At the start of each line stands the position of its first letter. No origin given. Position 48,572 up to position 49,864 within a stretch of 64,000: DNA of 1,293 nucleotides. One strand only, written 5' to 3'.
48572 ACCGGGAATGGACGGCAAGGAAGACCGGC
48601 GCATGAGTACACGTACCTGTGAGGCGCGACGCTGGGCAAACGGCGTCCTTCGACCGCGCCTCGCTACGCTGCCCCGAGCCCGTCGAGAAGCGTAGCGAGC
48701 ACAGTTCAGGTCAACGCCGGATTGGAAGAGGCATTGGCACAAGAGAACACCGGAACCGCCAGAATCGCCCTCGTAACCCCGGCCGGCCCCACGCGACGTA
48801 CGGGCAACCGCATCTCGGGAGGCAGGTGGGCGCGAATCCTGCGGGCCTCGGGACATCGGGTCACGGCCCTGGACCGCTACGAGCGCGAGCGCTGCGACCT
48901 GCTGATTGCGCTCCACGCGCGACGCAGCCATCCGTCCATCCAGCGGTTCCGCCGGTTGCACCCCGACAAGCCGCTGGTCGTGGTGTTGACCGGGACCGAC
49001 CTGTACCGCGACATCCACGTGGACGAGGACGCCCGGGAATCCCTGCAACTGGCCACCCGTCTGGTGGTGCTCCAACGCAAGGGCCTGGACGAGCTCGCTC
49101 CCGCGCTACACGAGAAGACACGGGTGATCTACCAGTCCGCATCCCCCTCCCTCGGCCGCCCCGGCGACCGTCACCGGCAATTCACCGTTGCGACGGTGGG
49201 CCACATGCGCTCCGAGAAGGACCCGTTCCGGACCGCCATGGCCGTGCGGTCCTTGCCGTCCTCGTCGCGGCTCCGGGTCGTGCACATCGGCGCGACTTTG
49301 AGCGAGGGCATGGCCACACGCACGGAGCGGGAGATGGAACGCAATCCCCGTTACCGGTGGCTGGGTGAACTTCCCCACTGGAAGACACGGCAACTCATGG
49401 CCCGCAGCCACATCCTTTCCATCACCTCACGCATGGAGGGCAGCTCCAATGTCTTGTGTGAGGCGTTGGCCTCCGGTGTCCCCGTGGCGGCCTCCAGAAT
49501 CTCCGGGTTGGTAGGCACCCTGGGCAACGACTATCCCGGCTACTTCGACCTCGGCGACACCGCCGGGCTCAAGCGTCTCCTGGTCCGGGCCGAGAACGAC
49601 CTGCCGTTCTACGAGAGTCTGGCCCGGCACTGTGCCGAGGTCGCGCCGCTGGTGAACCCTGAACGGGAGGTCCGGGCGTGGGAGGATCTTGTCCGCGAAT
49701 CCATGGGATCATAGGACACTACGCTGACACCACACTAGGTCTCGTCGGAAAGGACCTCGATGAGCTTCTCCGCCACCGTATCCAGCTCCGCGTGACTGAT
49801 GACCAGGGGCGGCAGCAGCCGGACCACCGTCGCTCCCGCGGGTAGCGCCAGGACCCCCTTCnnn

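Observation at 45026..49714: An Amidohydrolase_2 / GH84 O-GlcNAcase-like / SenA-EgtB-like / SenB-like operon looks like a selenoneine-type locus with two undescribed accessory enzymes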

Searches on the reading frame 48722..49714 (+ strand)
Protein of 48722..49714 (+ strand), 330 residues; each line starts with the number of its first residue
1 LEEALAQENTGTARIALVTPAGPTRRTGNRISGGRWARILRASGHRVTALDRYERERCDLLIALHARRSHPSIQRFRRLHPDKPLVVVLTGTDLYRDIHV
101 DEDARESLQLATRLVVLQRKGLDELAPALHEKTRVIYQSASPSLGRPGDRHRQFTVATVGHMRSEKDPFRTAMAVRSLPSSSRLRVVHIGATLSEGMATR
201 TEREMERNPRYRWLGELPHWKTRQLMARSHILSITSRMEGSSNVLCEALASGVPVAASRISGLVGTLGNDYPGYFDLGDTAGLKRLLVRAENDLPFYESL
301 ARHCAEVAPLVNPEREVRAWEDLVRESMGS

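Call 3: search_protein_families(library=pfam, proteins=[window:48722-49714:+], max_evalue=0.01)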
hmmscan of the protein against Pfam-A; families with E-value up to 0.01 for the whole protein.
window:48722-49714:+ (330 aa): 3 families
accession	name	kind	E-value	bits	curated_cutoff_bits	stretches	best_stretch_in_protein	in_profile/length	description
PF00534.26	Glycos_transf_1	-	1.7e-10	41.2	26.4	1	151-274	13-138/172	Glycosyl transferases group 1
PF13692.12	Glyco_trans_1_4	-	9.9e-10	39.3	27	1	155-267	3-115/142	Glycosyl transferases group 1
PF20706.3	GT4-conflict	-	0.00055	19.5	26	1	223-270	276-323/385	Family 4 Glycosyltransferase in conflict systems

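Call 4: search_protein_families(library=ncbifam, proteins=[window:48722-49714:+], max_evalue=0.01)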
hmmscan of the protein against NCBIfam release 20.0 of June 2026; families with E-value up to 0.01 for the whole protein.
window:48722-49714:+ (330 aa): 11 families
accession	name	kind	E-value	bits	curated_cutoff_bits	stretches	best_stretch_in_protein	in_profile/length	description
TIGR04348.1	TIGR04348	equivalog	1.1e-118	395.8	300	1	15-325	1-309/310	selenoneine biosynthesis selenosugar synthase SenB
NF038229.1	Glyco4_Geo_Pelo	equivalog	1.8e-31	109.4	400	1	14-326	1-335/338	GPMC system family 4 glycosyltransferase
TIGR03088.1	stp2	hypoth_equivalog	1.9e-07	30.5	409.05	1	145-274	186-318/374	TIGR03088 family PEP-CTERM/XrtA system glycosyltransferase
NF047684.1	TeichurnBiosyTuaC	equivalog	3.9e-07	29.3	550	1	156-268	222-329/391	teichuronic acid biosynthesis protein TuaC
TIGR03999.1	thiol_BshA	equivalog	1.4e-05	24.2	273.7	1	182-325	228-371/375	N-acetyl-alpha-D-glucosaminyl L-malate synthase BshA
TIGR04047.1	MSMEG_0565_glyc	hypoth_equivalog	7.7e-05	21.9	259.85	1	210-269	258-317/373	MSMEG_0565 family glycosyltransferase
NF046085.1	XrtY_assoc_Gly1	equivalog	8.8e-05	21.5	400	1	205-291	261-347/387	XrtY-associated glycosyltransferase XYAG1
NF041010.1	glycosy_Agl16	equivalog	0.00028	19.9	575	1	200-280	225-305/352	glycosylation protein Agl16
NF041876.1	EPS_EpsE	equivalog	0.0013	18.1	400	1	194-263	258-330/389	exopolysaccharide biosynthesis GT4 family glycosyltransferase EpsE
NF007396.0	PRK09922.1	equivalog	0.0025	16.8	385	1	180-271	211-303/361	lipopolysaccharide 1,6-galactosyltransferase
NF011726.0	PRK15179.1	equivalog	0.0031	15.9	733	1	153-262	517-625/694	Vi polysaccharide biosynthesis protein TviE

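Call 23: search_protein_representatives(protein=window:48722-49714:+)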
Query: 330 residues. Proteins with E-value up to 0.001 (for the whole library): 3736; up to 1e-10: 1416; up to 1e-30: 636. The best 150 are listed.
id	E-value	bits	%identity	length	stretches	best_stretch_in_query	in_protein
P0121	3.1e-93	328.7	51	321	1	14-324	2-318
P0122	3.4e-92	325.2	50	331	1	14-326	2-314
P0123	1.8e-91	322.8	49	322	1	13-325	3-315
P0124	4.3e-91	321.6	55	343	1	14-326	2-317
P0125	5.6e-91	321.2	53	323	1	15-326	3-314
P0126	3.9e-90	318.4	54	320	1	14-326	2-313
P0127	5.8e-90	317.9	50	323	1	14-326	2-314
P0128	6.5e-90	317.7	52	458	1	13-325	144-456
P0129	2.8e-89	315.7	48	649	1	14-328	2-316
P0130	1.8e-87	309.7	50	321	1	14-326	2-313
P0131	5.7e-87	308.1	50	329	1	15-305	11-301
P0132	6.1e-86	304.7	52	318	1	14-325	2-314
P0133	7.1e-86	304.5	47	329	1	14-329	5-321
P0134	1.4e-85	303.5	52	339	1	15-282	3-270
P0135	4.8e-83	295.2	48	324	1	13-325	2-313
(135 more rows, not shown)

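Call 27: find_related_loci(query=A2, collection=genome_contigs, flank=10000)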
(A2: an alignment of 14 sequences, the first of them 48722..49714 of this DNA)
Query A2 (330 aa) in genome_contigs; peptide patterns used: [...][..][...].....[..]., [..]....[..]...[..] (x = any residue, [..] = any of these).
600 stretches matched a pattern (row limit reached: there are more); 600 encode a relative of the query (tblastn E <= 1e-3); the best 80 are kept; 80 distinct loci.
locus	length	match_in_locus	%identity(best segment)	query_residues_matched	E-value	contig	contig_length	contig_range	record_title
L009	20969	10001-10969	87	5-327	0e+0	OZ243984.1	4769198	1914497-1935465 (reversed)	MAG: uncultured Candidatus Binatia bacterium isolate 31174faa-af5d-46df-8d7f-4a8f69c76524 genome assembly, chromosome: 1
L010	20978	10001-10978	81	1-326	0e+0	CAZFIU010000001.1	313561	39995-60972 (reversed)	MAG TPA_asm: uncultured Syntrophobacterales bacterium isolate SRP109090_co2_231 genome assembly, contig: NODE_10_length_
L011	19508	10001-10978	80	1-326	2e-176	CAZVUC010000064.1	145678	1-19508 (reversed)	MAG TPA_asm: uncultured Syntrophobacterales bacterium isolate SRP338948_co1_39 genome assembly, contig: k141_74333, whol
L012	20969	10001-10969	81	5-327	3e-174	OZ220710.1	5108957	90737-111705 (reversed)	MAG: Thermodesulfobacteriota bacterium isolate dce1034a-8f23-488c-aa07-39e6c80a0035 genome assembly, chromosome: 1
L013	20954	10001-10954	83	9-326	4e-170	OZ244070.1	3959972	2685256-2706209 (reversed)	MAG: uncultured Candidatus Binatia bacterium isolate f57e87d9-6197-413a-b43d-c6892e6158a2 genome assembly, chromosome: 1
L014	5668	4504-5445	60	14-326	2e-120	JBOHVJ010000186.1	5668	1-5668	MAG: Candidatus Binatia bacterium isolate M3-S_metawrap_bin.153 k127_2131635, whole genome shotgun sequence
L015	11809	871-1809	60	14-326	4e-120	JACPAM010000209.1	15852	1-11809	MAG: Deltaproteobacteria bacterium isolate NC_groundwater_231_Ag_S-0.2um_58_12 S5_GD2017_2_S2_scaffold_4466, whole genom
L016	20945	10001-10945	59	12-326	1e-115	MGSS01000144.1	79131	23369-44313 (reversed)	MAG: Deltaproteobacteria bacterium RIFCSPLOWO2_12_FULL_60_19 rifcsplowo2_12_scaffold_797, whole genome shotgun sequence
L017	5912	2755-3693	58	14-326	2e-112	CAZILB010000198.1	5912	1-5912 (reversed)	MAG TPA_asm: uncultured Syntrophobacter sp. isolate SRP217488_co1_161 genome assembly, contig: NODE_14276_length_5912_co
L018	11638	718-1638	61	14-321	1e-111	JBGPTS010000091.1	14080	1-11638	MAG: Candidatus Binatia bacterium isolate OBJ1_062018_110_62 k141_1233872_length_14080_cov_12.1981, whole genome shotgun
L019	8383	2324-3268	55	12-326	1e-111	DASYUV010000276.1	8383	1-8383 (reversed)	MAG TPA_asm: Candidatus Binatia bacterium isolate SMAG_U4604 k141_591404, whole genome shotgun sequence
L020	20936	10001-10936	57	14-326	6e-111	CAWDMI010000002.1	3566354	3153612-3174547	MAG: uncultured delta proteobacterium isolate MFD04944.bin.2.54 genome assembly, contig: contig_25315, whole genome shot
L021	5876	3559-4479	57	20-326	1e-110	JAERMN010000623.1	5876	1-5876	MAG: Deltaproteobacteria bacterium isolate CoA_1_bin.89 scaffold_59341, whole genome shotgun sequence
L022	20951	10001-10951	54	12-328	1e-109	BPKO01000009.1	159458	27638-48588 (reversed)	MAG: Candidatus Tectomicrobia bacterium KatS3mg131 DNA, contig_13512, whole genome shotgun sequence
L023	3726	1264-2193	58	15-326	2e-111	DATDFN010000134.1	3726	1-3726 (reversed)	MAG TPA_asm: Candidatus Binatia bacterium isolate SMAG_U227 k141_252819, whole genome shotgun sequence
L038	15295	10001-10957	53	14-330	9e-103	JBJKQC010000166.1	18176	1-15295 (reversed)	MAG: Dehalococcoidia bacterium isolate Bin_24 S1Ck127_3201217_flag_1_multi_6.0000_len_18176, whole genome shotgun sequen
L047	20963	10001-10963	47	6-326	3e-98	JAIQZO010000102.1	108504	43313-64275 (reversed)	MAG: Candidatus Anammoxibacter sp. isolate OFTM134 OFTM134_101, whole genome shotgun sequence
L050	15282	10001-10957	51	5-326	5e-98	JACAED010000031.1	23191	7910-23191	MAG: Hydrogenophilaceae bacterium isolate L.E.AP.33 k119_925750, whole genome shotgun sequence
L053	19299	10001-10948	51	14-330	8e-98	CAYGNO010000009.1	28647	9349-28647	MAG TPA_asm: uncultured Sulfuricella sp. isolate ERP113451_co7_46 genome assembly, contig: NODE_1124_length_28647_cov_17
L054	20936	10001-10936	52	12-324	2e-97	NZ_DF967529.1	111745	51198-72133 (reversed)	Sulfuricella sp. T08, whole genome shotgun sequence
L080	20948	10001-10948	51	10-326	8e-95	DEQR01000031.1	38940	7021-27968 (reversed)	MAG TPA_asm: Thiobacillus sp. UBA3361 UBA3361_contig_702, whole genome shotgun sequence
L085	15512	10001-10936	51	15-326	5e-94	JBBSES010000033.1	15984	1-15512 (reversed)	MAG: Gemmatales bacterium isolate LS1_sbin.56 LS1_sbin.56_K_524936_L_15984_cov_10.0000, whole genome shotgun sequence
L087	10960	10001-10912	52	12-316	4e-93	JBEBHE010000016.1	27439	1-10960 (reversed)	MAG: Burkholderiales bacterium isolate ATF_14 NODE_572_length_27439_cov_4.717301, whole genome shotgun sequence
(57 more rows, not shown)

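Call 29: search_protein_families(library=ncbifam, proteins=[L054:5385-6560:+, L054:7401-9188:+, L054:9185-9955:-, L054:10950-12407:-, L054:12404-13309:-, L054:13254-14246:-], max_evalue=0.00001)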
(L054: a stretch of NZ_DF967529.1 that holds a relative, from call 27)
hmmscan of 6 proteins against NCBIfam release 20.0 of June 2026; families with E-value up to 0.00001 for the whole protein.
L054:5385-6560:+ (391 aa): 0 families

L054:7401-9188:+ (595 aa): 17 families
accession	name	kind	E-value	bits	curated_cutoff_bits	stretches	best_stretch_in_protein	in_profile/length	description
TIGR00437.1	feoB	equivalog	1.9e-171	571.8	315.65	2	185-561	228-594/594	ferrous iron transport protein B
NF007105.0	PRK09554.1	equivalog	1.4e-110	370.7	683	3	199-521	265-595/772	Fe(2+) transporter permease subunit FeoB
TIGR03594.1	GTPase_EngA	equivalog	1.4e-13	50.6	306.7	1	3-164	2-163/432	ribosome biogenesis GTPase Der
NF003661.0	PRK05291.1-3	equivalog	3.4e-12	46.5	380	1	3-166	218-375/448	tRNA uridine-5-carboxymethylaminomethyl(34) synthesis GTPase MnmE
TIGR00450.1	mnmE_trmE_thdF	equivalog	3.5e-12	46.2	252.6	1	3-204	211-406/446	tRNA uridine-5-carboxymethylaminomethyl(34) synthesis GTPase MnmE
TIGR03918.1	GTP_HydF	equivalog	3.2e-10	39.4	325.55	1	2-180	8-185/392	[FeFe] hydrogenase H-cluster maturation GTPase HydF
NF000908.1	PRK00089.1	equivalog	1.1e-09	38.1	237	1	4-169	6-175/291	GTPase Era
TIGR03596.1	GTPase_YlqF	equivalog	8.1e-09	35.2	208.2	1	3-59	120-174/276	ribosome biogenesis GTPase YlqF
TIGR00436.1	era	equivalog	5e-08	32.6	116.25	1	3-164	2-166/270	GTPase Era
NF003255.0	PRK04213.1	equivalog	1e-07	31.5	164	1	2-78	10-87/204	GTP-binding protein EngB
NF008956.1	PRK12299.1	equivalog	1.2e-07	31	300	1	4-161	161-325/327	GTPase ObgE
TIGR02729.1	Obg_CgtA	equivalog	1.7e-07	30.6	280.25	1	3-159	159-326/329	Obg family GTPase CgtA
TIGR00231.1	small_GTP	domain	3.1e-07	30.3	42.5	1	2-157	4-162/164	GTP-binding protein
NF007171.0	PRK09602.1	subfamily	3.8e-07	29.3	387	1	2-37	3-38/397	YchF-related putative GTPase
NF007071.0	PRK09518.1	equivalog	4.1e-07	28.9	953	1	4-163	274-433/706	bifunctional cytidylate kinase/GTPase Der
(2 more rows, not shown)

L054:9185-9955:- (256 aa): 9 families
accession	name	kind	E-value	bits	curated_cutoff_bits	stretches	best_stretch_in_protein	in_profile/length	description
TIGR00186.1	rRNA_methyl_3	equivalog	2.9e-29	102.2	160.15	1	108-254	90-239/240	23S rRNA (guanosine(2251)-2'-O)-methyltransferase RlmB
NF008295.0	PRK11081.1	equivalog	2.8e-21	76.1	227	1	110-254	18-164/230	tRNA (guanosine(18)-2'-O)-methyltransferase TrmH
NF008386.0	PRK11181.1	equivalog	2e-20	73.1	366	1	109-255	93-242/244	23S rRNA (guanosine(2251)-2'-O)-methyltransferase RlmB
NF008117.0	PRK10864.1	equivalog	2.5e-14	53.2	267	1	108-254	193-341/344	tRNA/rRNA methyltransferase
TIGR00185.1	tRNA_yibK_trmL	equivalog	7.9e-12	45.3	190.6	1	119-255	9-148/154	tRNA (uridine(34)/cytosine(34)/5-carboxymethylaminomethyluridine(34)-2'-O)-methyltransferase TrmL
NF000477.1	NshR_TsnR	equivalog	2.1e-11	43.8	425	1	109-254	114-263/266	NshR/TsnR family 23S rRNA methyltransferase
NF007683.0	PRK10358.1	equivalog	6.2e-07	29.5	282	1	119-254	9-147/157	tRNA (uridine(34)/cytosine(34)/5-carboxymethylaminomethyluridine(34)-2'-O)-methyltransferase TrmL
NF000035.1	nosihep_NshR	exception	1e-06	28.4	500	1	110-252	115-261/274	NshR family nosiheptide/thiostrepton resistance 23S rRNA methyltransferase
TIGR00050.1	rRNA_methyl_1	subfamily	2e-06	27.8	167.15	0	114-251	7-153/233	TrmJ/YjtD family RNA methyltransferase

L054:10950-12407:- (485 aa): 0 families

L054:12404-13309:- (301 aa): 0 families

L054:13254-14246:- (330 aa): 20 families
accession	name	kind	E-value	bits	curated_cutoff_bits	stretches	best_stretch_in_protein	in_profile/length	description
NF006548.1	PRK09041.1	equivalog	6.6e-135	448.9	277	1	1-286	1-284/287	flagellar motor protein MotB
NF004651.0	PRK05996.1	equivalog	1.2e-53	183.1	342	2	98-276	246-420/424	MotB family protein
NF005273.1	PRK06778.1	equivalog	4.7e-47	160.8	383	1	9-285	6-277/297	putative lateral flagellar export/assembly protein LafU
NF006541.1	PRK09038.1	equivalog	6.3e-29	101.3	283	1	15-277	6-250/253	flagellar motor protein MotD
NF005831.1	PRK07734.1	equivalog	1.7e-24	87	301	1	12-253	4-224/250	flagellar motor protein MotB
NF006508.0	PRK08944.1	subfamily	1.3e-21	77.2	259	1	119-280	137-292/304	MotB family protein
NF005382.1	PRK06925.1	equivalog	1.3e-16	61.5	264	1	28-275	2-223/225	flagellar motor protein MotS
NF005195.1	PRK06667.1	equivalog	2e-14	54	300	1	171-277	125-237/241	flagellar motor protein MotB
TIGR03350.1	type_VI_ompA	equivalog_domain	1.4e-13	50.9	139.8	1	141-274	4-136/137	type VI secretion system protein TssL, long form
NF006285.1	PRK08457.1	equivalog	6.6e-13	49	250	1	115-281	82-235/253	flagellar motor protein MotB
NF005236.0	PRK06742.1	equivalog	1.6e-12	47.4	312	1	150-273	100-221/225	flagellar motor protein MotS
NF005444.0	PRK07033.1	equivalog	1.6e-10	40.5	520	1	170-281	316-427/438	DotU family type VI secretion system protein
NF053611.1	YiaD_Gzip_OmpA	equivalog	2e-10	40.7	175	1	152-274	87-205/206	YiaD family glycine zipper/OmpA-like lipoprotein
NF053585.1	OMP_LP_YfiB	equivalog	8e-10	38.8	128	1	169-276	57-161/163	outer membrane lipoprotein YfiB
NF006547.1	PRK09040.1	equivalog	3e-08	33.3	194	1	185-282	104-207/213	hypothetical protein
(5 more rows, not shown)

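Call 34: search_protein_families(library=pfam, proteins=[L016:10938-12221:-, L085:203-1141:-, L047:11167-12129:+, L087:20-802:+, L050:14146-14745:-, L087:3969-4796:+, L050:975-1814:-, L053:5188-6870:-, L080:10297-12030:+, L038:7681-8628:+], max_evalue=0.001)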
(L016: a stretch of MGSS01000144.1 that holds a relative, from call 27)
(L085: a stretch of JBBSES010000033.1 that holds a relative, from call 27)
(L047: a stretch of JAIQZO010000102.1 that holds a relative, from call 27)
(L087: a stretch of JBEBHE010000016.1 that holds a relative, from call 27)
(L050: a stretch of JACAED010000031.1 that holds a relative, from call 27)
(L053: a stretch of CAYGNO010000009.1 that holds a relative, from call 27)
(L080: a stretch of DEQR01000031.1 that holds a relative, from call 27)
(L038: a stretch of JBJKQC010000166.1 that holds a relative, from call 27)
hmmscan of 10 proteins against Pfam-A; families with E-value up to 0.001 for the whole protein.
L016:10938-12221:- (427 aa): 2 families
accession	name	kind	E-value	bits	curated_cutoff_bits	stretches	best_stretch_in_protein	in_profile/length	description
PF07690.21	MFS_1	-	1.4e-11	44.4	33.4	2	46-218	2-176/347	Major Facilitator Superfamily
PF13000.13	Acatn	-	1.6e-09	37.3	23.7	1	46-159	6-147/546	Acetyl-coenzyme A transporter 1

L085:203-1141:- (312 aa): 6 families
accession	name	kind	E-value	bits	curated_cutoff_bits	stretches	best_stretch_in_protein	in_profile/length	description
PF08443.16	RimK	-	6.2e-61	205.7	21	1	111-299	2-188/188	RimK-like ATP-grasp domain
PF18030.7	Rimk_N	-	4.2e-39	133.2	26.4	1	14-107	1-94/94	RimK PreATP-grasp domain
PF02955.21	GSH-S_ATP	-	8.5e-19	68.1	23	1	127-284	12-171/175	Prokaryotic glutathione synthetase, ATP-grasp domain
PF02655.19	ATP-grasp_3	-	5.3e-09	36.8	23.2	1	112-276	3-155/160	ATP-grasp domain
PF14397.11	ATPgrasp_ST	-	9.7e-08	32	31.4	1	245-288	221-266/278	Sugar-transfer associated ATP-grasp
PF07478.18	Dala_Dala_lig_C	-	0.00031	20.7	24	0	144-280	32-178/204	D-ala D-ala ligase C-terminus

L047:11167-12129:+ (320 aa): 2 families
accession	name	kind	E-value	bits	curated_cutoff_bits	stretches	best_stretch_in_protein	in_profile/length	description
PF00586.29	AIRS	-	3.1e-24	86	24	1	20-127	2-112/112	AIR synthase related protein, N-terminal domain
PF02769.27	AIRS_C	-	8.1e-17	62.2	23.1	1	140-309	2-146/156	AIR synthase related protein, C-terminal domain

L087:20-802:+ (260 aa): 0 families

L050:14146-14745:- (199 aa): 1 family
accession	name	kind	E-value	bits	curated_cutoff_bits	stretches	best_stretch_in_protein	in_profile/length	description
PF01351.25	RNase_HII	-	9.4e-45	153.4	25.8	1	12-188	1-198/199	Ribonuclease HII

L087:3969-4796:+ (275 aa): 1 family
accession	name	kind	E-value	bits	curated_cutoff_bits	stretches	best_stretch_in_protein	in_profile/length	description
PF03618.20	Kinase-PPPase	-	1.9e-78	264.1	23.5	1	9-265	2-256/256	Kinase/pyrophosphorylase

L050:975-1814:- (279 aa): 1 family
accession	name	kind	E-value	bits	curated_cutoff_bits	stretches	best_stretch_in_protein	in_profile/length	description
PF00793.26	DAHP_synth_1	-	9.5e-72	241.6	25.5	1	8-267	12-268/270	DAHP synthetase I family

L053:5188-6870:- (560 aa): 3 families
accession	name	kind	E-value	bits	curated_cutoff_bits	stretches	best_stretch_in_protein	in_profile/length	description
PF06418.20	CTP_synth_N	-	4.9e-127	423.2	26.1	1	10-272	1-265/265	CTP synthase N-terminus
PF00117.34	GATase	-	2.5e-41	141.9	22.8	1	308-541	3-189/190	Glutamine amidotransferase class-I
PF07722.19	Peptidase_C26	-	2.1e-07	31.4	20.5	0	448-524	150-219/219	Peptidase C26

L080:10297-12030:+ (577 aa): 2 families
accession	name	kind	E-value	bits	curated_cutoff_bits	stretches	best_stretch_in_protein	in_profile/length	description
PF00586.29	AIRS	-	9.7e-28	97.3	24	1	278-385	2-112/112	AIR synthase related protein, N-terminal domain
PF02769.27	AIRS_C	-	2.2e-17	64.1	23.1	1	397-573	1-152/156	AIR synthase related protein, C-terminal domain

L038:7681-8628:+ (315 aa): 2 families
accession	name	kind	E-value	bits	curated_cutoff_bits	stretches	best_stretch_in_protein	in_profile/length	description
PF00586.29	AIRS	-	3.5e-29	101.9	24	1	17-123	2-112/112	AIR synthase related protein, N-terminal domain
PF02769.27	AIRS_C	-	8.2e-18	65.5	23.1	1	135-313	1-155/156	AIR synthase related protein, C-terminal domain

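Call 38: search_solved_structures(query=window:48722-49714:+, max_evalue=1e-10, show_alignments=1)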
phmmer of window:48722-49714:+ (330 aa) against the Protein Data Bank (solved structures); distinct sequences matched with E-value up to 1e-10: 4.
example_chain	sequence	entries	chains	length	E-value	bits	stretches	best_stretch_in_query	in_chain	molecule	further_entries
8k5u_A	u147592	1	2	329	9.3e-62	212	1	14-324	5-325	Se glycosyltransferase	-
8jjn_C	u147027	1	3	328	4.4e-61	209.8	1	15-326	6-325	TIGR04348 family glycosyltransferase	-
8jjq_C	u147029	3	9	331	4.5e-61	209.8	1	15-326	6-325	TIGR04348 family glycosyltransferase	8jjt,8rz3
8fbx_A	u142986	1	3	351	5.2e-61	209.6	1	14-326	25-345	Selenosugar synthase SenB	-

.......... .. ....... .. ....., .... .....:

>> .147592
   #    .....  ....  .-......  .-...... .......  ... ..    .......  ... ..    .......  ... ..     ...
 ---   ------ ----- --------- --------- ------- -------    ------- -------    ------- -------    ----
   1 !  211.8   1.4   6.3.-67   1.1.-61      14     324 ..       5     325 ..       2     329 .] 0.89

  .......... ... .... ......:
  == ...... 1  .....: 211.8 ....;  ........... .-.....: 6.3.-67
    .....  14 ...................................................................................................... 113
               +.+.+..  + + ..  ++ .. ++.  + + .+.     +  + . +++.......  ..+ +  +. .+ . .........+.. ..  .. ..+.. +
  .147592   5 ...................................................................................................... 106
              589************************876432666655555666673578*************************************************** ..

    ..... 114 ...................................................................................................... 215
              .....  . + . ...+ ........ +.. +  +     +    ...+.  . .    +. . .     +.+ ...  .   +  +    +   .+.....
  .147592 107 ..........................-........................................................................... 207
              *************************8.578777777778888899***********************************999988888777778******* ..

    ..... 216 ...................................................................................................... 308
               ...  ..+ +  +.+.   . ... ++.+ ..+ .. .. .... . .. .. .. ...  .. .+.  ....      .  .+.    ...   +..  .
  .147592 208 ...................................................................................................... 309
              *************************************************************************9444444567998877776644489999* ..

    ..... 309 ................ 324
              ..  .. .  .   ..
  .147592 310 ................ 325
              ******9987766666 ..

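Call 48: search_protein_families(library=ncbifam, proteins=[L016:10938-12221:-], max_evalue=0.00001)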
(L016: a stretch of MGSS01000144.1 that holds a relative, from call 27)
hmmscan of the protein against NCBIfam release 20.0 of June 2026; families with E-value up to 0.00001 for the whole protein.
L016:10938-12221:- (427 aa): 4 families
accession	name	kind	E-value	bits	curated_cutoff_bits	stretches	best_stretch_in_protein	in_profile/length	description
TIGR00901.2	2A0125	subfamily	1.7e-75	254.2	350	1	39-418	3-416/417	AmpG family muropeptide MFS transporter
NF008867.0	PRK11902.1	equivalog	7.4e-54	183.3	656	1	39-425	12-409/419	muropeptide transporter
NF008238.0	PRK11010.1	equivalog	2.7e-47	161.8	756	1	39-422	11-405/492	muropeptide MFS transporter AmpG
TIGR02718.1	sider_RhtX_FptX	subfamily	2.9e-31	108.8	356.15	1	43-410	4-381/390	RhtX/FptX family siderophore transporter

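Call 51: search_protein_families(library=pfam, proteins=[L016:6712-7518:+, L016:7544-8362:+], max_evalue=0.001)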
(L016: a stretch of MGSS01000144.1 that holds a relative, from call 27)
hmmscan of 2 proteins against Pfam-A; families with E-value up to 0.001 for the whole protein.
L016:6712-7518:+ (268 aa): 2 families
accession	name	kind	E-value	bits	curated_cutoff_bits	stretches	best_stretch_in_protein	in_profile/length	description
PF00903.31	Glyoxalase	-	1e-09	39.2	20.6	0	134-264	1-120/121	Glyoxalase/Bleomycin resistance protein/Dioxygenase superfamily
PF18029.7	Glyoxalase_6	-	0.00015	22.8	23.6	0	10-112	4-105/106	Glyoxalase-like domain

L016:7544-8362:+ (272 aa): 3 families
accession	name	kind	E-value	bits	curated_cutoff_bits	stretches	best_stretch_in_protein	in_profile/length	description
PF00561.26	Abhydrolase_1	-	1.9e-22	80.5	25.8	1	24-125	3-103/245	alpha/beta hydrolase fold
PF12697.13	Abhydrolase_6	-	2e-20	74.9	26.3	1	24-262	1-214/217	Alpha/beta hydrolase family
PF12146.15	Hydrolase_4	-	5.1e-06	26.4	27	0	24-122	7-109/239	Serine aminopeptidase, S33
